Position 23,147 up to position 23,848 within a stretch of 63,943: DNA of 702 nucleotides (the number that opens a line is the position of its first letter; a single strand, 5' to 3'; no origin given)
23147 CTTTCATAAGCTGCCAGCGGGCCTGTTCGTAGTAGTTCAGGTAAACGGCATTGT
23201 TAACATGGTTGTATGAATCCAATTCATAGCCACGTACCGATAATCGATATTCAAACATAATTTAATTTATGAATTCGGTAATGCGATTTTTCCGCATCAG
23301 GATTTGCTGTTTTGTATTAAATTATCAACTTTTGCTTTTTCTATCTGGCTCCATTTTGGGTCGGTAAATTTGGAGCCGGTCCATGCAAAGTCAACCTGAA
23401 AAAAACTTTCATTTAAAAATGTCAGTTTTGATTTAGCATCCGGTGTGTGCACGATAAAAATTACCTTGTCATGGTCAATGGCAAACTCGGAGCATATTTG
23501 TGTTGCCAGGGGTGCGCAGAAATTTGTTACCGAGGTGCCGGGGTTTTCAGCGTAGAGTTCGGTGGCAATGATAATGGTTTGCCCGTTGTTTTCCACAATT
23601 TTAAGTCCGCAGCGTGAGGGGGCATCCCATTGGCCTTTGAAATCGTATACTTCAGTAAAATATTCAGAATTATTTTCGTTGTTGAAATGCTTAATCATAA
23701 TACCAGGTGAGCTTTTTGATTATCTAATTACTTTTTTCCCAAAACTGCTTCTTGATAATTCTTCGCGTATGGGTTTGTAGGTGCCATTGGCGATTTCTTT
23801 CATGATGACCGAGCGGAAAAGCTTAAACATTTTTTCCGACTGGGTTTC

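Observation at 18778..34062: Twelve-gene single-strand biosynthetic block: a radical-SAM/KASIII core joined to an aryl-polyene/flexirubin-style tailoring and export set, with no ACP or KS/CLF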

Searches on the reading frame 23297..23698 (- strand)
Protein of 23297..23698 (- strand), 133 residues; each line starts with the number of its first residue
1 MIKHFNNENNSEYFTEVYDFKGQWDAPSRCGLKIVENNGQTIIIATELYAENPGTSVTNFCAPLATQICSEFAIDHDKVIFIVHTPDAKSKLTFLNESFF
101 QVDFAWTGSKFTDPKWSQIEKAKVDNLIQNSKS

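Call 4: search_protein_families(library=pfam, proteins=[window:23297-23698:-], max_evalue=0.01)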
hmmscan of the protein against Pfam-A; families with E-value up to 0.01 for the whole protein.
window:23297-23698:- (133 aa): 0 families

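Call 7: search_protein_families(library=ncbifam, proteins=[window:23297-23698:-], max_evalue=0.001)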
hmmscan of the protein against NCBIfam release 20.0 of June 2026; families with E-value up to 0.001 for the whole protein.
window:23297-23698:- (133 aa): 0 families

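Call 36: find_homologous_proteins(query=window:23297-23698:-, max_evalue=0.001)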
Query window:23297-23698:- (133 aa): 56 proteins with E <= 0.001 among 57 candidates.
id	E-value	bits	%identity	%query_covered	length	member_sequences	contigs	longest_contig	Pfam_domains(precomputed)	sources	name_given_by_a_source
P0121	4.9e-77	274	92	96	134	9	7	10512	-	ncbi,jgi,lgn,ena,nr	ncbi:MAG TPA: hypothetical protein PKL96_09715 [Bacteroidales bacterium]|nr:hypothetical protein [Ba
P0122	6.4e-75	267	87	99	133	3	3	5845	-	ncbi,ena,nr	ncbi:MAG TPA: hypothetical protein PLT47_06970 [Bacteroidales bacterium]|nr:hypothetical protein [Ba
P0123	1.9e-64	233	77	96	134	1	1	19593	-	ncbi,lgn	-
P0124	1.5e-63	230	73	96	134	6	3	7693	-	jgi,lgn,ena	-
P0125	2.4e-63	230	77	96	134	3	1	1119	-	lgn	-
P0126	8.6e-62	225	75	96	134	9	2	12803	-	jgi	-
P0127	1.2e-61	224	73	96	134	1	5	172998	-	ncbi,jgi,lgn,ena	-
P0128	7.5e-60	218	73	96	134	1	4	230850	-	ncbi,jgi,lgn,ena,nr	ncbi:MAG TPA: hypothetical protein PKW80_00060 [Bacteroidales bacterium]|nr:hypothetical protein [Ba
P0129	3.3e-59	216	73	96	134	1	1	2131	-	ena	-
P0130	7.8e-56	205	66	96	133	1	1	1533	-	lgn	-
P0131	2.4e-54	201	100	67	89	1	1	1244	-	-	-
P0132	2.7e-54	200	70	96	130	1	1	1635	-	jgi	jgi:hypothetical protein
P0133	2.3e-53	197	65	98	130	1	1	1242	-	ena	-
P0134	2.9e-53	197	64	98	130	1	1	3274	-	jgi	jgi:hypothetical protein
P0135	3.2e-53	197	66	98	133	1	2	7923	-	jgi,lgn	jgi:hypothetical protein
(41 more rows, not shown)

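Call 47: predict_structure(alignment_id=A2)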
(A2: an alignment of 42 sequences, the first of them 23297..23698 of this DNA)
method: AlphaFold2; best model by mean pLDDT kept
length: 133 residues; sequences in the alignment: 42
mean_pLDDT: 86.6   pTM: 0.82
mean pLDDT of the five models: 86.6, 85.9, 85.3, 85.2, 84.1
residues with pLDDT >= 90: 92; 70-90: 20; 50-70: 11; < 50: 10
segments of 3 or more residues with pLDDT < 50: 1-9
pLDDT, mean of each block of 10 residues (from residue 1): 43 89 93 93 92 87 98 96 85 74 97 97 91 52
secondary structure, 60 per line:
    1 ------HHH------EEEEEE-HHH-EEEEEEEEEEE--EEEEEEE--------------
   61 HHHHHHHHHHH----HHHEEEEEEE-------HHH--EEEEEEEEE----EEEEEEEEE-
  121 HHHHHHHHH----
elements in order: E16-21 E27-37 E40-46 H61-71 E79-85 E98-106 E111-119 H121-129

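Call 49: fold_search(model_id=the predicted structure, library=pdb)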
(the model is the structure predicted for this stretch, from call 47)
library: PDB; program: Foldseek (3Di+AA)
matches with E <= 10: 619; with E <= 0.001: 0
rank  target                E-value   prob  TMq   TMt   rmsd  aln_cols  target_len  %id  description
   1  4wsn_F                2.8e-02  0.54  0.28  0.15  10.5       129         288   13  Crystal structure of the COP9 signalosome, a P1 crystal form (released 2015-12-23)
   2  9efq_F                3.9e-02  0.63  0.29  0.16  10.8       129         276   12  Cryo-EM structure of COP9 signalosome precatalytic state with neddylated cullin-2 (released 2025-12-03)
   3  4d10_F                4.4e-02  0.51  0.28  0.16  10.4       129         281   13  Crystal structure of the COP9 signalosome (released 2014-07-23)
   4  9qo4_F                7.3e-02  0.30  0.28  0.16  14.5       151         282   13  Dissociation-state-3 of 9-subunit CSN and SCF (SKP1-SKP2-CKS1) complex (released 2026-02-04)
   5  9e5z_F                9.8e-02  0.38  0.30  0.17  14.1       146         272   12  Cryo-EM structure of COP9 signalosome (released 2025-12-03)
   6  9efm_F                1.5e-01  0.44  0.31  0.17  10.5       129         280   11  Cryo-EM structure of COP9 signalosome precatalytic state with neddylated cullin-1 (released 2025-12-03)
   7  9e77_F                1.5e-01  0.33  0.31  0.17  14.0       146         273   12  Cryo-EM structure of CSN-N8 in complex with CSN5i-3 (released 2025-12-03)
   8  9ph4_F                1.6e-01  0.35  0.29  0.17  10.6       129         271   12  Cryo-EM structure of COP9 signalosome in complex with CSN5i-1a (released 2025-12-03)
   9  4qft                  1.8e-01  0.25  0.28  0.23  14.0       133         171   13  Structure of COP9 signalosome complex subunit 6 (released 2014-09-03)
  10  9qo0_F                1.8e-01  0.23  0.30  0.17  13.8       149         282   13  Pre-activated 9-subunit COP9 signalosome and neddylated SCF (Skp1-Skp2-Cks1) complex structure (released 2026-02-18)
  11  9qo6_F                2.6e-01  0.20  0.27  0.16  10.2       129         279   12  9-subunit COP9 signalosome complex (released 2026-02-04)
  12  8hp0_A                2.9e-01  0.14  0.24  0.13  13.7       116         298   10  Crystal structure of meso-diaminopimelate dehydrogenase from Prevotella timonensis (released 2023-12-13)
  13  8s4t_A                3.1e-01  0.18  0.29  0.28  11.9       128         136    9  DNA bound structure of PrgE from plasmid pCF10 (released 2024-05-29)
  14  2oq0_B                3.5e-01  0.16  0.24  0.19   9.0       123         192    7  Crystal Structure of the First HIN-200 Domain of Interferon-Inducible Protein 16 (released 2007-02-27)
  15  5w83_A                3.7e-01  0.11  0.22  0.18  16.4       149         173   11  Rpn8/Rpn11 dimer complex (released 2017-09-06)
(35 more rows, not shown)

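Call 74: search_protein_representatives(alignment_id=A2)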
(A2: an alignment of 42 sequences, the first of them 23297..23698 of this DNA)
Query: 42 sequences, 125 profile positions. Proteins with E-value up to 0.001 (for the whole library): 1446; up to 1e-10: 383; up to 1e-30: 16. The best 150 are listed.
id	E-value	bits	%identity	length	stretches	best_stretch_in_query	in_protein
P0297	2.1e-46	173.0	-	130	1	4-124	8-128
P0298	2.5e-45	169.5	-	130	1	3-123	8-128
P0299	4.8e-44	165.3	-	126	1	4-124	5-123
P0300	5.5e-39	149.0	-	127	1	3-123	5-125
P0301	3.4e-37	143.2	-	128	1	6-124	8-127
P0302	1.7e-36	141.0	-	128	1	2-122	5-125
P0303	2.0e-36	140.8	-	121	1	5-123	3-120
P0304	3.6e-36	139.9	-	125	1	5-122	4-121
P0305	1.1e-34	135.1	-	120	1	8-123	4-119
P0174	1.1e-34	135.1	-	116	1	7-114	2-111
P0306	1.3e-34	134.9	-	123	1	3-123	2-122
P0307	3.3e-34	133.6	-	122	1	3-115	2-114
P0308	1.7e-33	131.3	-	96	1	4-94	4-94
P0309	8.0e-33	129.1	-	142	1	4-124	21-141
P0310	1.7e-32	128.0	-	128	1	3-122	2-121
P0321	5.2e-22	94.2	-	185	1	7-118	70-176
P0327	5.5e-21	90.9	-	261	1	9-124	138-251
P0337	3.4e-19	85.1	-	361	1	8-124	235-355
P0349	1.4e-18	83.1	-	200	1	9-124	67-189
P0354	2.5e-18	82.3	-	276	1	11-115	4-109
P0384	1.3e-16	76.7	-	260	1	8-124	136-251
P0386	1.9e-16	76.2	-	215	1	12-122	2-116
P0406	1.2e-15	73.6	-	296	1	9-123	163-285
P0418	3.9e-15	71.9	-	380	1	5-124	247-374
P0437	2.8e-14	69.2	-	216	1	7-82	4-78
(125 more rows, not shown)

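Call 75: search_protein_families(library=pfam, proteins=[P0327, P0337, P0418, P0406, P0384, P0354, P0437, P0386, P0349, P0321], max_evalue=0.001)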
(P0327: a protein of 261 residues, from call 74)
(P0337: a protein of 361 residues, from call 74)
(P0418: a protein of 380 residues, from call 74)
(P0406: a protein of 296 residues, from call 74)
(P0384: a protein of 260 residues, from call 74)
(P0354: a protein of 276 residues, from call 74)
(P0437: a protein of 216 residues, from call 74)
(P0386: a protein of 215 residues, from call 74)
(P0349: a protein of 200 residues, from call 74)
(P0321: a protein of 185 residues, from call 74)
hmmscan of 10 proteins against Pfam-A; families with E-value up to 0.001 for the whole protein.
P0327 (261 aa): 0 families

P0337 (361 aa): 1 family
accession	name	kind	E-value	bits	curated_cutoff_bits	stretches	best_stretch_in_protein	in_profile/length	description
PF19663.4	DUF6166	-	1e-23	83.6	27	1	119-196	19-91/93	Family of unknown function (DUF6166)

P0418 (380 aa): 1 family
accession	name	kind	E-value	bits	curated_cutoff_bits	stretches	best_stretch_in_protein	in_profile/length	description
PF19663.4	DUF6166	-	2.1e-25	89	27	1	110-207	1-92/93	Family of unknown function (DUF6166)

P0406 (296 aa): 1 family
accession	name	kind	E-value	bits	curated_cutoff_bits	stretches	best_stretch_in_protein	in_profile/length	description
PF19663.4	DUF6166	-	2.5e-25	88.8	27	1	25-121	1-90/93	Family of unknown function (DUF6166)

P0384 (260 aa): 0 families

P0354 (276 aa): 0 families

P0437 (216 aa): 0 families

P0386 (215 aa): 0 families

P0349 (200 aa): 0 families

P0321 (185 aa): 0 families
